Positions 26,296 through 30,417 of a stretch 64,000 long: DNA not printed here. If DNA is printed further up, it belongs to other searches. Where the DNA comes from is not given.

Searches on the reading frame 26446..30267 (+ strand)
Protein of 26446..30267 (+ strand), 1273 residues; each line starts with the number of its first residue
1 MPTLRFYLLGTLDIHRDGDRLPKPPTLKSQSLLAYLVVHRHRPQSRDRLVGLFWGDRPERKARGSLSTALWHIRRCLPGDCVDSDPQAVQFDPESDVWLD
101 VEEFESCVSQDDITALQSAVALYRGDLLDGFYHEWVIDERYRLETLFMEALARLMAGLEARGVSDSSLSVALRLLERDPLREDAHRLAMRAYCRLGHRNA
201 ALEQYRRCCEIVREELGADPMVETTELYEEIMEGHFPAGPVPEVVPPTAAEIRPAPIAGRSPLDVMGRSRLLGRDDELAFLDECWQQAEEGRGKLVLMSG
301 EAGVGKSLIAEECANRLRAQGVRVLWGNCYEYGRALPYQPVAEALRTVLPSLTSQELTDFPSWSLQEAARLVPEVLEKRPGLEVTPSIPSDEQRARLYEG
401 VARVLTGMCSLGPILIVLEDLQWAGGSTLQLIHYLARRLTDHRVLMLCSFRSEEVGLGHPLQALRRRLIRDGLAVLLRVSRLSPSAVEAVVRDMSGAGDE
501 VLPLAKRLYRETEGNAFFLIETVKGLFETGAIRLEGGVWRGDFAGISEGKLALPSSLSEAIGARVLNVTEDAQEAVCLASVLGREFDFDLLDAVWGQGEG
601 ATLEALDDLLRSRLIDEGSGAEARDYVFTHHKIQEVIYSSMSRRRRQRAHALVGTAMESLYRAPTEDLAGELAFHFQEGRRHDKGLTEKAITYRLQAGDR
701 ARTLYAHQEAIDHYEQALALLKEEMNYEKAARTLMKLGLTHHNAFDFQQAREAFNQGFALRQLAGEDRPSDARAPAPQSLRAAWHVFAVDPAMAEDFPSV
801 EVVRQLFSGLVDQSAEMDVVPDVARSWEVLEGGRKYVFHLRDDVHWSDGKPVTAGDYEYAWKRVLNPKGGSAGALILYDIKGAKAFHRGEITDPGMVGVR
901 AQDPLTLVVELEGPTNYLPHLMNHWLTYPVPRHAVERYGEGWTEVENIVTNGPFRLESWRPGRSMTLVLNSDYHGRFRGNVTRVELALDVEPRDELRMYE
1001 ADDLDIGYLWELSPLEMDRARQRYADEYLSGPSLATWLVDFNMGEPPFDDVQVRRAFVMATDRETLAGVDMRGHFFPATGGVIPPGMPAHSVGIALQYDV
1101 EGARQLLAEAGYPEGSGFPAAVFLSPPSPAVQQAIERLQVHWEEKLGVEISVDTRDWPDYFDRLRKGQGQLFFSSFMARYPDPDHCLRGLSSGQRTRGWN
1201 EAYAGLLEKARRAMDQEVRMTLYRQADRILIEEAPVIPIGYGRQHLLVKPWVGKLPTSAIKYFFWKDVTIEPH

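Call 7: search_protein_families(library=pfam, proteins=[window:26446-30267:+], max_evalue=0.01)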
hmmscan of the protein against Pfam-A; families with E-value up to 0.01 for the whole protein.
window:26446-30267:+ (1273 aa): 10 families
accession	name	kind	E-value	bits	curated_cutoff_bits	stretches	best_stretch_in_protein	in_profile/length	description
PF00496.27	SBP_bac_5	-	1.3e-70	238.9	32.4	1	819-1194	2-364/368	Bacterial extracellular solute-binding proteins, family 5 Middle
PF13191.12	AAA_16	-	6.5e-29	102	32.6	1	270-446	1-166/167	AAA ATPase domain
PF03704.23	BTAD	-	1.1e-25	91.2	22.1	1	113-231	26-145/146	Bacterial transcriptional activator domain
PF13424.12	TPR_12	-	1e-06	29.2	30.1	1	707-761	19-75/77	Tetratricopeptide repeat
PF07719.23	TPR_2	-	0.00011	22.5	27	0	731-760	1-30/34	Tetratricopeptide repeat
PF13374.12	TPR_10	-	0.0016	18.8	27.5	0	190-219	10-39/42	Tetratricopeptide repeat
PF00486.34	Trans_reg_C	-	0.003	18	26.2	0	28-80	9-60/77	Transcriptional regulatory protein, C terminal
PF00515.34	TPR_1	-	0.0035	17.5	27.8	0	707-720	17-30/34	Tetratricopeptide repeat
PF13181.12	TPR_8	-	0.0056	17.2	25.7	0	731-760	1-30/34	Tetratricopeptide repeat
PF13401.12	AAA_22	-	0.0097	16.7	27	0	294-370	6-84/130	AAA domain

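Call 16: find_encoding_contigs(protein=window:26446-30267:+, flank=10000, max_places=6)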
Protein window:26446-30267:+ (1273 aa): no gene with exactly this product is on record in the collection.

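Call 17: find_homologous_proteins(query=window:26446-30267:+, max_evalue=1e-20)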
Query window:26446-30267:+ (1273 aa): 1288 proteins with E <= 1e-20 among 8000 candidates; the best 120 are listed.
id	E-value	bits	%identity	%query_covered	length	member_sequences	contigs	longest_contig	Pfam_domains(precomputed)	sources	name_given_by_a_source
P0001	0.0e+0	2932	100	100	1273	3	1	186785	PF03704.24,PF13424.13,PF00496.28,PF13191.13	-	-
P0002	0.0e+0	2387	82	100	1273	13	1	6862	PF03704.24,PF13424.13,PF00496.28,PF13191.13,PF13374.13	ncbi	-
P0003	0.0e+0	2321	80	100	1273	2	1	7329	PF03704.24,PF00496.28,PF13191.13,PF13374.13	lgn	-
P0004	0.0e+0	2321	79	100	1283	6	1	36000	PF03704.24,PF13424.13,PF00496.28,PF07719.24,PF13191.13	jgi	jgi:ABC-type oligopeptide transport system substrate-binding subunit/DNA-binding SARP family transcr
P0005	0.0e+0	2310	80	100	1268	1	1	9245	PF03704.24,PF13424.13,PF00496.28,PF13401.13,PF13191.13,PF13374.13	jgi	jgi:ABC-type oligopeptide transport system substrate-binding subunit/DNA-binding SARP family transcr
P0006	0.0e+0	2302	79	100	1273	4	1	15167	PF03704.24,PF13424.13,PF00496.28,PF13191.13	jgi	jgi:ABC-type oligopeptide transport system substrate-binding subunit/DNA-binding SARP family transcr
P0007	0.0e+0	2248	76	100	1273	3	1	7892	PF03704.24,PF00496.28,PF07719.24,PF13191.13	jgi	jgi:ABC-type oligopeptide transport system substrate-binding subunit/DNA-binding SARP family transcr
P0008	0.0e+0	2247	76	100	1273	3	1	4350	PF03704.24,PF13424.13,PF00496.28,PF13191.13,PF13374.13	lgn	-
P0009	0.0e+0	2237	76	100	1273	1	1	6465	PF03704.24,PF00496.28,PF13401.13,PF13191.13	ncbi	-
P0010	0.0e+0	2228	77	100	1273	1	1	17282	PF03704.24,PF00496.28,PF13191.13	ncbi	-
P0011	0.0e+0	2225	76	100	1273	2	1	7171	PF03704.24,PF13424.13,PF00496.28,PF13191.13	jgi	jgi:ABC-type oligopeptide transport system substrate-binding subunit/DNA-binding SARP family transcr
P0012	0.0e+0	2173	75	100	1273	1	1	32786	PF03704.24,PF00496.28,PF13191.13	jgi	jgi:ABC-type oligopeptide transport system substrate-binding subunit/DNA-binding SARP family transcr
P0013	0.0e+0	2168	75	100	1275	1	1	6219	PF03704.24,PF13424.13,PF00496.28,PF13401.13,PF13191.13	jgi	-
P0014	0.0e+0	1974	68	100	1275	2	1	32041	PF03704.24,PF13424.13,PF00496.28,PF13401.13,PF13191.13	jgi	jgi:ABC-type oligopeptide transport system substrate-binding subunit/DNA-binding SARP family transcr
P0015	0.0e+0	1845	65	100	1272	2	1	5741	PF03704.24,PF13424.13,PF00496.28,PF13401.13,PF13191.13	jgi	jgi:oligopeptide transport system substrate-binding protein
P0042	0.0e+0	1655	60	100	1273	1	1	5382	PF03704.24,PF00496.28,PF13401.13,PF13191.13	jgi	jgi:ABC-type oligopeptide transport system substrate-binding subunit/DNA-binding SARP family transcr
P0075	0.0e+0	1533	56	100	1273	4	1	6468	PF03704.24,PF00496.28,PF00486.35,PF13191.13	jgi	jgi:ABC-type oligopeptide transport system substrate-binding subunit/DNA-binding SARP family transcr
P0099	0.0e+0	1466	54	100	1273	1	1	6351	PF03704.24,PF13424.13,PF00496.28,PF13191.13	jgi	-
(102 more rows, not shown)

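Call 18: find_encoding_contigs(protein=P0004, flank=10000, max_places=2)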
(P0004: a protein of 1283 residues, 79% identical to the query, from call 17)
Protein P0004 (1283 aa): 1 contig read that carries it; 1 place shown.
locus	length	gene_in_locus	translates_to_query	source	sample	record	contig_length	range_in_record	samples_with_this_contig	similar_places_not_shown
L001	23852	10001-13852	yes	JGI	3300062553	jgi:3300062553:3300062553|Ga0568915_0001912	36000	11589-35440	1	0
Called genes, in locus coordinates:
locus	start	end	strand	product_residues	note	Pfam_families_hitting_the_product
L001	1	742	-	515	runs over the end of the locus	PF00089:Trypsin, PF13365:Trypsin_2, PF04151:PPC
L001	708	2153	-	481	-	PF13367:PrsW-protease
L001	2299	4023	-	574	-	PF01663:Phosphodiest, PF01676:Metalloenzyme (weak)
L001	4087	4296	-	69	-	-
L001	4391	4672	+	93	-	-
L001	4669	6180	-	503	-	PF04055:Radical_SAM (weak)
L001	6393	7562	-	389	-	PF00515:TPR_1, PF07719:TPR_2, PF13414:TPR_11, PF13424:TPR_12, PF13432:TPR_16, PF00515:TPR_1, PF07719:TPR_2, PF13181:TPR_8, +19 more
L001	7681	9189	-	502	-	PF23414:Beta-prop_EML_2, PF24807:WD40_CDC20-Fz, PF24817:WD40_WDHD1_1st, PF25172:Beta-prop_WDR3_2nd, PF25173:Beta-prop_WDR3_1st, PF25174:Beta-prop_THOC3, PF25391:WD40_Gbeta, PF23381:Beta-prop_IFT122_1st, +74 more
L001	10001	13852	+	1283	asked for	PF03704:BTAD, PF13424:TPR_12 (faint), PF07719:TPR_2 (faint), PF13191:AAA_16, PF00496:SBP_bac_5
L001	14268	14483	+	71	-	-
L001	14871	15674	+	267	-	-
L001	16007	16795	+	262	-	PF01145:Band_7, PF13421:Band_7_1 (weak)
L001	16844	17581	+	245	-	PF00215:OMPdecase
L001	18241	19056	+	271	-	PF13338:AbiEi_4 (weak)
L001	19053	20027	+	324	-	PF08843:AbiEii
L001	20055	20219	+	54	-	-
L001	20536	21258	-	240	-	-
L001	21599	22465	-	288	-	PF04072:LCM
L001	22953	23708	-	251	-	PF00514:Arm (faint), PF13513:HEAT_EZ (faint), PF13646:HEAT_2, PF24714:TOR1L1_N (faint), PF02985:HEAT (weak), PF13646:HEAT_2, PF03130:HEAT_PBS (weak), PF13646:HEAT_2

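Call 19: find_encoding_contigs(protein=P0012, flank=10000, max_places=2)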
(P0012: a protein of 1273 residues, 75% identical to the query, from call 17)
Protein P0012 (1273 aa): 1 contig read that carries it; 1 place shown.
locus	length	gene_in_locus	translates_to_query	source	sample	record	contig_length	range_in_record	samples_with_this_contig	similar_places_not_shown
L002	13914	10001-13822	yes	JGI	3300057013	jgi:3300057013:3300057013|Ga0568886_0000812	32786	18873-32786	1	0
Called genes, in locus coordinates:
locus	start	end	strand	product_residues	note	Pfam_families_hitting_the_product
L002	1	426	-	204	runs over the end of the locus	-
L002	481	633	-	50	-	PF13371:TPR_9 (weak)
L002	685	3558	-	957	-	PF13432:TPR_16, PF13414:TPR_11, PF13414:TPR_11, PF00515:TPR_1, PF13414:TPR_11, PF00515:TPR_1, PF13414:TPR_11, PF13432:TPR_16, +39 more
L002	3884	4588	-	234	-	-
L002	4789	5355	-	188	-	-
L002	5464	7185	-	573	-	PF01663:Phosphodiest, PF01676:Metalloenzyme (weak)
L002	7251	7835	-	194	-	-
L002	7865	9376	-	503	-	PF04055:Radical_SAM (weak)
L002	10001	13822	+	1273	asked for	PF03704:BTAD, PF13191:AAA_16, PF00496:SBP_bac_5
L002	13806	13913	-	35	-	?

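Call 20: find_encoding_contigs(protein=P0014, flank=10000, max_places=2)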
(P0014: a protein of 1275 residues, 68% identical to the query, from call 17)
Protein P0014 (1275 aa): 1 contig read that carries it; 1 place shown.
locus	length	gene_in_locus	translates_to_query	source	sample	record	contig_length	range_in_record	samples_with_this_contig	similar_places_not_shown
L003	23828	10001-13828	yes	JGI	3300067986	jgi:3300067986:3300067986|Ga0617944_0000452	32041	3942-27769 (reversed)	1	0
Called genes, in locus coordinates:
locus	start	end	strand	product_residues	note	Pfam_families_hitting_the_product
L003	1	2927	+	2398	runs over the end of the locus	?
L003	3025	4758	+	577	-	PF00072:Response_reg, PF00989:PAS, PF08448:PAS_4, PF13188:PAS_8 (weak), PF13426:PAS_9, PF13426:PAS_9, PF13487:HD_5, PF01966:HD, +3 more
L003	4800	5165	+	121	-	PF28474:DUF8412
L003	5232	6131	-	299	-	PF00701:DHDPS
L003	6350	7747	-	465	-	PF01565:FAD_binding_4, PF02913:FAD-oxidase_C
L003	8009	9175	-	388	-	PF00266:Aminotran_5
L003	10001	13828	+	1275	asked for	PF03704:BTAD, PF13191:AAA_16, PF13401:AAA_22 (weak), PF13424:TPR_12 (weak), PF00496:SBP_bac_5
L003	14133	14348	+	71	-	-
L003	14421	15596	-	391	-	-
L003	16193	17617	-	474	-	PF07690:MFS_1, PF13347:MFS_2 (weak), PF07690:MFS_1, PF13347:MFS_2, PF07690:MFS_1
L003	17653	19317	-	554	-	PF02310:B12-binding (weak), PF04055:Radical_SAM (weak)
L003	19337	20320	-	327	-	PF02129:Peptidase_S15, PF00561:Abhydrolase_1, PF12146:Hydrolase_4 (faint), PF00326:Peptidase_S9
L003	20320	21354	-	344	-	PF13240:Zn_Ribbon_1 (weak), PF24709:DUF7670 (faint)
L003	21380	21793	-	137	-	-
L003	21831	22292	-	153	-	PF24709:DUF7670 (faint)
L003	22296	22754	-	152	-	-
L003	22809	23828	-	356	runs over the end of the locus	-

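Call 24: find_related_loci(query=A1, collection=genome_contigs, flank=10000)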
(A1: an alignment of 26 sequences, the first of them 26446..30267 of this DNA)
Query A1 (1273 aa) in genome_contigs; peptide patterns used: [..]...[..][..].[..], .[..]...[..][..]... (x = any residue, [..] = any of these).
192 stretches matched a pattern; 111 encode a relative of the query (tblastn E <= 1e-3); the best 80 are kept; 77 distinct loci.
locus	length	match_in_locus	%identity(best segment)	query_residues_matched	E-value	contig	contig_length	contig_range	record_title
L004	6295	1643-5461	81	1-1273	0e+0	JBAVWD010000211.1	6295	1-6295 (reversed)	MAG: Anaerolineae bacterium isolate MFD01591_ilm_asm_bin2 k127_203201, whole genome shotgun sequence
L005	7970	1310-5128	82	1-1273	0e+0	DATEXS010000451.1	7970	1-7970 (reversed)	MAG TPA_asm: Anaerolineae bacterium isolate SMAG_U8425 k141_921556, whole genome shotgun sequence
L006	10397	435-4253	76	1-1273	0e+0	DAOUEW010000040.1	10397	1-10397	MAG TPA_asm: Anaerolineae bacterium isolate N9_380 k139_1065578, whole genome shotgun sequence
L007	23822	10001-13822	63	1-1273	0e+0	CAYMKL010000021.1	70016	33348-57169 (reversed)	MAG TPA_asm: uncultured Anaerolineae bacterium isolate SRP167671_co1_184 genome assembly, contig: NODE_395_length_70016_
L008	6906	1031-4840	63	1-1273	0e+0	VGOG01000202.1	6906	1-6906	MAG: Chloroflexi bacterium isolate K_DeepCast_250m_m2_317 K_DeepCast_250m_m2_317_Ga0194125_10024492, whole genome shotgu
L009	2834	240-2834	84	1-865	0e+0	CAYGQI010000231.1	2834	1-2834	MAG TPA_asm: uncultured Anaerolineales bacterium isolate ERP119294_co1_125 genome assembly, contig: NODE_69856_length_28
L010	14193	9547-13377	58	1-1273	0e+0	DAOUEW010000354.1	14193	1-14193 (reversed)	MAG TPA_asm: Anaerolineae bacterium isolate N9_380 k139_994077, whole genome shotgun sequence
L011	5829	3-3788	58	12-1273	0e+0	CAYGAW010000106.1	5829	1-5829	MAG TPA_asm: uncultured Anaerolineales bacterium isolate ERP108616_co1_293 genome assembly, contig: k119_1595522, whole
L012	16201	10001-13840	58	1-1273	0e+0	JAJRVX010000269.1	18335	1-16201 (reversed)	MAG: Chloroflexota bacterium isolate Dive96_bin10.82 k141_2363230, whole genome shotgun sequence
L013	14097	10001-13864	59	4-1273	0e+0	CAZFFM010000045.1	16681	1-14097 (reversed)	MAG TPA_asm: uncultured Ardenticatenales bacterium isolate binchicken_co172_209 genome assembly, contig: NODE_2849_lengt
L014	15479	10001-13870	54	4-1273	0e+0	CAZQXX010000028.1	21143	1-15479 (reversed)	MAG TPA_asm: uncultured Anaerolineales bacterium isolate SRP319275_co2_291 genome assembly, contig: NODE_1891_length_211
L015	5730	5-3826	53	1-1273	0e+0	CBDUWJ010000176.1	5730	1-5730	MAG TPA_asm: uncultured Anaerolineae bacterium isolate SRR22302363_binner13_Refined_38 genome assembly, contig: ERZ25749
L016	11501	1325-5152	54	1-1273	0e+0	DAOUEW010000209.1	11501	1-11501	MAG TPA_asm: Anaerolineae bacterium isolate N9_380 k139_1409763, whole genome shotgun sequence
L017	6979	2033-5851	53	1-1273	0e+0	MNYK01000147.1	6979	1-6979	MAG: Desulfobacterales bacterium CG2_30_60_27 cg2_3.0_scaffold_11668_c, whole genome shotgun sequence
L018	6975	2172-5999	53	1-1273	0e+0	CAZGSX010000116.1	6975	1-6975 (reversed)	MAG TPA_asm: uncultured Anaerolineales bacterium isolate SRP319275_co2_215 genome assembly, contig: NODE_11868_length_69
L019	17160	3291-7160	53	4-1273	0e+0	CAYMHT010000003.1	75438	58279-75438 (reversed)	MAG TPA_asm: uncultured Anaerolineales bacterium isolate SRP319275_co2_51 genome assembly, contig: NODE_82_length_75438_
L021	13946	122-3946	49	3-1273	0e+0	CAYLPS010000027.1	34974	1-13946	MAG TPA_asm: uncultured Anaerolineaceae bacterium isolate SRP098346_co1_7 genome assembly, contig: NODE_774_length_34974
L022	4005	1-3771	53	43-1273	0e+0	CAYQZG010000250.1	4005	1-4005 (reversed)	MAG TPA_asm: uncultured Anaerolineales bacterium isolate binchicken_co15_218 genome assembly, contig: NODE_24094_length_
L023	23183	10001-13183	58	233-1273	0e+0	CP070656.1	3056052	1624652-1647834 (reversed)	MAG: Fidelibacterota bacterium isolate bin809 chromosome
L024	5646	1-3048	60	266-1273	0e+0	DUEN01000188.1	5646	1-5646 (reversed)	MAG TPA_asm: Caldilineae bacterium isolate J4 Contig188, whole genome shotgun sequence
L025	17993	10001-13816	49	1-1273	0e+0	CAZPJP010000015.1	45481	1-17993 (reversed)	MAG TPA_asm: uncultured Anaerolineales bacterium isolate SRP319275_co2_257 genome assembly, contig: NODE_392_length_4548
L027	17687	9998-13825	47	2-1273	0e+0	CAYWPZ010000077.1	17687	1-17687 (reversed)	MAG TPA_asm: uncultured Caldilineales bacterium isolate binchicken_co107_52 genome assembly, contig: NODE_7738_length_17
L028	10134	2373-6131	45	21-1273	0e+0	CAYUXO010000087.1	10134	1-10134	MAG TPA_asm: uncultured Anaerolineales bacterium isolate SRP128015_co2_56 genome assembly, contig: NODE_5033_length_1013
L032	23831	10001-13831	56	1-1273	0e+0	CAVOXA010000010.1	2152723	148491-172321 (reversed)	MAG: uncultured Chloroflexia bacterium isolate MFD09964.bin.2.208 genome assembly, contig: contig_4639, whole genome sho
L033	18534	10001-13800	45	3-1273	0e+0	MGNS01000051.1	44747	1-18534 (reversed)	MAG: Chloroflexi bacterium RBG_16_57_11 RBG_16_scaffold_1730, whole genome shotgun sequence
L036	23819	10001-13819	50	1-1273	0e+0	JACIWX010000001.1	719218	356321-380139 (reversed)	MAG: Chloroflexota bacterium isolate MAG-37 Chloroflexota_E3_bin22_Scaffold_1, whole genome shotgun sequence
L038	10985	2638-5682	52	1-1273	0e+0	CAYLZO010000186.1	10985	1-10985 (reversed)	MAG TPA_asm: uncultured Anaerolineaceae bacterium isolate SRP141376_co1_201 genome assembly, contig: NODE_11134_length_1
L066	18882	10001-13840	52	1-1273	0e+0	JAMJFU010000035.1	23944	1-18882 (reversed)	MAG: Anaerolineae bacterium isolate B4-07 NODE_35_length_23944_cov_5.667253, whole genome shotgun sequence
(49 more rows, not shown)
